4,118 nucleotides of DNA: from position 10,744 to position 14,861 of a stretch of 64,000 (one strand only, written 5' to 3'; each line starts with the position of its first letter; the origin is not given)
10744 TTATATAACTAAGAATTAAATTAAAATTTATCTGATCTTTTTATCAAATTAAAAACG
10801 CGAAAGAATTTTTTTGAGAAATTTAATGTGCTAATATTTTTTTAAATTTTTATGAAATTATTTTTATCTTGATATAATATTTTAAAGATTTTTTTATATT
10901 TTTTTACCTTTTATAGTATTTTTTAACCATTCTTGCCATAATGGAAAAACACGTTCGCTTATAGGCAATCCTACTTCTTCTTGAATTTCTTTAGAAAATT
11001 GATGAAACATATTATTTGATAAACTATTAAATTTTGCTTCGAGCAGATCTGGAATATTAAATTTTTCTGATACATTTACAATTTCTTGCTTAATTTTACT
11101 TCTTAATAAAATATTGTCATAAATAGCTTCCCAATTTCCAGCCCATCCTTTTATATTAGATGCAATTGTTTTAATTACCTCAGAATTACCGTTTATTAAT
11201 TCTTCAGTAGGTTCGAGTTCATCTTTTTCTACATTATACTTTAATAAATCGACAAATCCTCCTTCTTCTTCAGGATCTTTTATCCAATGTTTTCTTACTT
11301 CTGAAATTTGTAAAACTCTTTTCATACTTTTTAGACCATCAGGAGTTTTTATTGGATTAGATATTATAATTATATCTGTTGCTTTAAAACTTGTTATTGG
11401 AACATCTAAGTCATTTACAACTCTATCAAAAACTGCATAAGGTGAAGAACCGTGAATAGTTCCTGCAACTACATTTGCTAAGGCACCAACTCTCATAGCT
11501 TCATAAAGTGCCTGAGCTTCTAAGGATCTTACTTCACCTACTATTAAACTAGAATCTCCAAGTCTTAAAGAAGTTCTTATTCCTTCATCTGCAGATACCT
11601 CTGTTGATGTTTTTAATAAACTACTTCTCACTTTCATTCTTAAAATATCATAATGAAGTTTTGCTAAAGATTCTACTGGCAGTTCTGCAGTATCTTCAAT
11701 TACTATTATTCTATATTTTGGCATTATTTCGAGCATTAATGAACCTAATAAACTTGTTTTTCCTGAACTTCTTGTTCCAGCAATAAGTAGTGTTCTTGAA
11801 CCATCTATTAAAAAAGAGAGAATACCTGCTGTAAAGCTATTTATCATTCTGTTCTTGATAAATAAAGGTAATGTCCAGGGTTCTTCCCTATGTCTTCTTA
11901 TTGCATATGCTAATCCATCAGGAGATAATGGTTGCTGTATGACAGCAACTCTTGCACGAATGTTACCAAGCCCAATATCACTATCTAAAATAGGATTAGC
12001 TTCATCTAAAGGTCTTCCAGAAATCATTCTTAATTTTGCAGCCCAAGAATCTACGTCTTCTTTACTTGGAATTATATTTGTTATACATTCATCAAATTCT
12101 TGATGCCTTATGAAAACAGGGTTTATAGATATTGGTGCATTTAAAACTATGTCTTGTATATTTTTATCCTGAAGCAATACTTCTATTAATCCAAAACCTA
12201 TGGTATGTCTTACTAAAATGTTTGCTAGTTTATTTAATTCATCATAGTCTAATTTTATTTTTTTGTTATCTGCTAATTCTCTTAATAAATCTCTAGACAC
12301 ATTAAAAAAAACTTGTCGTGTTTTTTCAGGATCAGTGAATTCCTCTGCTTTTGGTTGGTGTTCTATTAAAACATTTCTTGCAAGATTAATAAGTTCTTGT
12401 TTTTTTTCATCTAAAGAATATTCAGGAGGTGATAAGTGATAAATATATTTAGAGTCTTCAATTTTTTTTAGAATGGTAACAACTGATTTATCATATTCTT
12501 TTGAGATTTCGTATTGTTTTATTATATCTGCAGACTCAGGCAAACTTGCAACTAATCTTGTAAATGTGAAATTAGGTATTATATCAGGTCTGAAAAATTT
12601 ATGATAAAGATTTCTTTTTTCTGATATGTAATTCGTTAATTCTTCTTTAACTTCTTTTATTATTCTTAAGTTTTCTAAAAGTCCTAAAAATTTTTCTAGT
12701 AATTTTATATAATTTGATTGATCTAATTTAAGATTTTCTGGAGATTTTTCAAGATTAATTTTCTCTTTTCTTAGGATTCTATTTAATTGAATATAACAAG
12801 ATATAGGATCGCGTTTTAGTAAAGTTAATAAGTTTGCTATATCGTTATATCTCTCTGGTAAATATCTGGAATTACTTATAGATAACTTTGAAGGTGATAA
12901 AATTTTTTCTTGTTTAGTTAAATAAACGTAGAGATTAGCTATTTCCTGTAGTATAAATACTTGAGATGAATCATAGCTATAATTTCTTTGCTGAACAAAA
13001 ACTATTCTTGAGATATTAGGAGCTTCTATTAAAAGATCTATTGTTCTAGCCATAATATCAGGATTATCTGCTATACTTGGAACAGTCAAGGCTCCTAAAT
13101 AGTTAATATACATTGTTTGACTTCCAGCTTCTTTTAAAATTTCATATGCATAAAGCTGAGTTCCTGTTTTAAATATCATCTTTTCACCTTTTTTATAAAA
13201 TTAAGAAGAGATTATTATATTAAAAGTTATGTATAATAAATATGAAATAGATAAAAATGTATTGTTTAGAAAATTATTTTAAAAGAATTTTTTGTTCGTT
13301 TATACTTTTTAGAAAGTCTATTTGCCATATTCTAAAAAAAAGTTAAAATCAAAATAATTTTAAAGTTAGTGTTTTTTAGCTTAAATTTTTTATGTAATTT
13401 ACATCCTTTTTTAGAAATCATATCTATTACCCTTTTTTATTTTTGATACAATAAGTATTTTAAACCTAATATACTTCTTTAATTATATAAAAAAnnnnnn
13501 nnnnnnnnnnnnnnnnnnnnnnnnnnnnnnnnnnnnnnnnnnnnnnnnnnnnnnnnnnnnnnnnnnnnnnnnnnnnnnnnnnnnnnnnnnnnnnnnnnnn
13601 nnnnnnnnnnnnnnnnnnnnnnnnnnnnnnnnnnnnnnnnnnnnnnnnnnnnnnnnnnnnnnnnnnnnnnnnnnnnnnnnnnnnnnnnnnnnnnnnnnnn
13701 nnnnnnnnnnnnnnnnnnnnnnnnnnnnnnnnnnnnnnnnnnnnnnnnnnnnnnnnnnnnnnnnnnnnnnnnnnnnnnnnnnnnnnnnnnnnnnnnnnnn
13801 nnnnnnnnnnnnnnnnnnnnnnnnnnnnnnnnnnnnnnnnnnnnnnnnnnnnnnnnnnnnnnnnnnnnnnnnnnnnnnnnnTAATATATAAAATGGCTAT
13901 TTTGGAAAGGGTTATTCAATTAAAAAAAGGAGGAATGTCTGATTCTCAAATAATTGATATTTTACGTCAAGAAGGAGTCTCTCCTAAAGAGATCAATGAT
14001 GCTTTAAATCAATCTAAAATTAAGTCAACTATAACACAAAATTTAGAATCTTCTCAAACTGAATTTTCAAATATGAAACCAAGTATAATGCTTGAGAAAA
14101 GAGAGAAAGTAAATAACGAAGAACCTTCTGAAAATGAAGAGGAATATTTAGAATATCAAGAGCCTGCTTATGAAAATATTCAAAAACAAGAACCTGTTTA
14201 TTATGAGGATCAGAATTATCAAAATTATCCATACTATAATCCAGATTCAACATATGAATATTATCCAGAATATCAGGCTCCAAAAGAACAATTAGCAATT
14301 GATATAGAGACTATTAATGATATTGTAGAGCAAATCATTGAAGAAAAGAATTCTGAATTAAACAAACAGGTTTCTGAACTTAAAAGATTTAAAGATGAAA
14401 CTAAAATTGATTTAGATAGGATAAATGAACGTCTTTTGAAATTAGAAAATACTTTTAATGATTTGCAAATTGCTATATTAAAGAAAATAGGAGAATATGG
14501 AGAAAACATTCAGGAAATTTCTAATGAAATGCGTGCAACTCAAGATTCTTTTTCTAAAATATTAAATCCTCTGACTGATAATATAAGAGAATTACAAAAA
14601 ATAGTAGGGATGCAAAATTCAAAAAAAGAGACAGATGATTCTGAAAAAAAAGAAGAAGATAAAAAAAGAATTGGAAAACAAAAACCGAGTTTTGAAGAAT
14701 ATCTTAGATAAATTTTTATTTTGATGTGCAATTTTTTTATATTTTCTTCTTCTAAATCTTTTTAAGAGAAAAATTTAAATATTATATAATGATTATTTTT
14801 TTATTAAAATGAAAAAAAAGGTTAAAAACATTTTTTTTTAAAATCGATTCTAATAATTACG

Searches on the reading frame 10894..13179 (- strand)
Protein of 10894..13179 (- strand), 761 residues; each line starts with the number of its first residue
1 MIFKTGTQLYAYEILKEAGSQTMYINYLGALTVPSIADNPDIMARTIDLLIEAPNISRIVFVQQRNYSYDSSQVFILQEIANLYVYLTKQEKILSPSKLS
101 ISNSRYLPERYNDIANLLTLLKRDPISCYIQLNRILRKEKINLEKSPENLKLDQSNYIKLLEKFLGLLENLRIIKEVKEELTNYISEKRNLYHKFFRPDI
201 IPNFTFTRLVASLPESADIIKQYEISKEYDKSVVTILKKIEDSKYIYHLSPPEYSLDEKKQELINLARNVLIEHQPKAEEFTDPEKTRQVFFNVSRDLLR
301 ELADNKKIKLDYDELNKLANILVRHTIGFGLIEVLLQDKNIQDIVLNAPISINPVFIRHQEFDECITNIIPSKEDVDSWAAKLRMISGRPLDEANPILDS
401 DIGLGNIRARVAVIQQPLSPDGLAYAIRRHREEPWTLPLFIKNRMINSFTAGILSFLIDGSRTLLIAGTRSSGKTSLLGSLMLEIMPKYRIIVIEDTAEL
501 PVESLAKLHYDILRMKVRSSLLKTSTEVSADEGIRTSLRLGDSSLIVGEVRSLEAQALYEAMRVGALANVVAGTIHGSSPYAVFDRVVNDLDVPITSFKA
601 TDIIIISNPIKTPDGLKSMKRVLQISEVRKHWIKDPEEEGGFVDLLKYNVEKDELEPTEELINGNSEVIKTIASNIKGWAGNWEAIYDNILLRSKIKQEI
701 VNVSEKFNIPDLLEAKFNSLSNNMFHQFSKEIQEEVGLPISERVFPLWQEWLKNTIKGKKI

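Call 6: search_protein_families(library=pfam, max_evalue=0.01, proteins=[window:10894-13179:-])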
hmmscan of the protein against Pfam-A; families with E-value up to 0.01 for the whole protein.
window:10894-13179:- (761 aa): 3 families
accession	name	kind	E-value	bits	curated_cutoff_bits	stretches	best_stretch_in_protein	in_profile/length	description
PF00437.27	T2SSE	-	4.7e-13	49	24.9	1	407-587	92-255/370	Type II/IV secretion system protein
PF20720.3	nSTAND3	-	0.0025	18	27.2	0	461-499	17-56/155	Novel STAND NTPase 3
PF21660.3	MCP_C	-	0.0073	16.7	27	0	662-715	34-84/163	Filamentous archaeal viruses coat protein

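Call 53: search_solved_structures(query=window:10894-13179:-, max_evalue=0.001)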
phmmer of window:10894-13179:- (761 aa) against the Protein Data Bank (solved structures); distinct sequences matched with E-value up to 0.001: 10.
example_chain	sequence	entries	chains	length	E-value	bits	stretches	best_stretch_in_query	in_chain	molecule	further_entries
2oap_1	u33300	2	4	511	2.8e-31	111.7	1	217-626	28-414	Type II secretion system protein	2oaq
8rkd_E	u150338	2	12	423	1.2e-24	89.8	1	295-589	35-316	Pilus assembly ATPase CpaF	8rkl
8rjf_A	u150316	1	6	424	1.3e-24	89.8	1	295-589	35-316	Pilus assembly ATPase CpaF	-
9e24_A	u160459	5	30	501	2e-24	89.1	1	295-589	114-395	CpaF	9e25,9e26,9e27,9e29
4ii7_A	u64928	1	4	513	1.8e-16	62.8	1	321-629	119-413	FlaI ATPase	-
4ihq_A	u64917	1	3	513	1.2e-15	60.1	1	321-629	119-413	FlaI ATPase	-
6bge_A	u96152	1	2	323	1.8e-06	29.7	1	394-589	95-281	VirB11-like protein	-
1g6o_A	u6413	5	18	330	1.9e-06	29.6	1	394-589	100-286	CAG-ALPHA | virB11 homolog | Cag-alfa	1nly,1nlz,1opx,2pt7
2gza_A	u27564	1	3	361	0.00021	22.9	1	458-584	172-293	Type IV secretion system protein VirB11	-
3jvu_A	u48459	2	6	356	0.00039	22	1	464-590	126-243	Twitching mobility protein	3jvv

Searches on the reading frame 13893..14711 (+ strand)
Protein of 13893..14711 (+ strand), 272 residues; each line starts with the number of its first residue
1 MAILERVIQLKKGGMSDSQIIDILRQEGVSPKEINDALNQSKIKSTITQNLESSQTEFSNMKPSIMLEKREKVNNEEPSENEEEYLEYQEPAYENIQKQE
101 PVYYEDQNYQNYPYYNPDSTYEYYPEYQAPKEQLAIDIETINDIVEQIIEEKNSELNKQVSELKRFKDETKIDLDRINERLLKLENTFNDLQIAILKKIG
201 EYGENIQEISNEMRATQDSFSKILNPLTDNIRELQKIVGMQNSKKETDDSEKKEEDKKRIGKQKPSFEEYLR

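Call 6: search_protein_families(library=pfam, max_evalue=0.01, proteins=[window:13893-14711:+])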
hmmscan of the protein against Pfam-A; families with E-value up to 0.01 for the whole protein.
window:13893-14711:+ (272 aa): 0 families
